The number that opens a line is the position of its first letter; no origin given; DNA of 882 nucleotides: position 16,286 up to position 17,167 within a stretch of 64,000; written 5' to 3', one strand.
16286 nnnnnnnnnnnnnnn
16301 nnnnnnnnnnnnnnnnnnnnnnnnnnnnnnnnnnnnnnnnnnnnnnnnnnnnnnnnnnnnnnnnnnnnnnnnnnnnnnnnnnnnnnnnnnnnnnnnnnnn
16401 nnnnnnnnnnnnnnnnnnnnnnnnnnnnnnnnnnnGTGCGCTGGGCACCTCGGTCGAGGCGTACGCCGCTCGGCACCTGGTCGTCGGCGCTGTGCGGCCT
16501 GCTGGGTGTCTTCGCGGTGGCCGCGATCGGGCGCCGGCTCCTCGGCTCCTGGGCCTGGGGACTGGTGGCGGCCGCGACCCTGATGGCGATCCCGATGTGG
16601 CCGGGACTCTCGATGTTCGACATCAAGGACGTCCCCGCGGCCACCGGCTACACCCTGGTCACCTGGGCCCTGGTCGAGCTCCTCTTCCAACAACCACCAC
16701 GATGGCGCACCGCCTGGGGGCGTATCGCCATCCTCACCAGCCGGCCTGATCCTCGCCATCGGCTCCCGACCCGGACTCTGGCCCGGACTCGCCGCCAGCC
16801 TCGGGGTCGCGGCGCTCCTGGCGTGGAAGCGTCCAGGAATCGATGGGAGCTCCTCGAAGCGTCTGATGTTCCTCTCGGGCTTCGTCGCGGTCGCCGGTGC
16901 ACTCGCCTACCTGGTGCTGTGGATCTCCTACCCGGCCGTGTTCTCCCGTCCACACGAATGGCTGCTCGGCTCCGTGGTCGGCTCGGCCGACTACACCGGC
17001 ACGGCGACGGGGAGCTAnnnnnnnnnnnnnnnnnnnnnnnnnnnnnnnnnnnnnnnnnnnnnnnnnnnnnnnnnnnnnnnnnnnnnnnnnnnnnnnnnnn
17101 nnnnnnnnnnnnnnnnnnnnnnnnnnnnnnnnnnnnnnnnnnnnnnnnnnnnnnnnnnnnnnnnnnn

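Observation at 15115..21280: Tandem GT2 + GT-C cassettes: donor-making enzyme homogenised, transferase diverged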

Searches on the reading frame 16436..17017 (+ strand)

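Call 7: search_protein_families(library=pfam, proteins=[window:16436-17017:+], max_evalue=0.01)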
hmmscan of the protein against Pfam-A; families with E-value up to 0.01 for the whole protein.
window:16436-17017:+ (194 aa): 1 family
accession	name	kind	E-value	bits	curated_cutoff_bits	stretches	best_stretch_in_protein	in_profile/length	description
PF13231.12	PMT_2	-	0.0013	19.4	26.1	1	15-90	26-100/160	Dolichyl-phosphate-mannose-protein mannosyltransferase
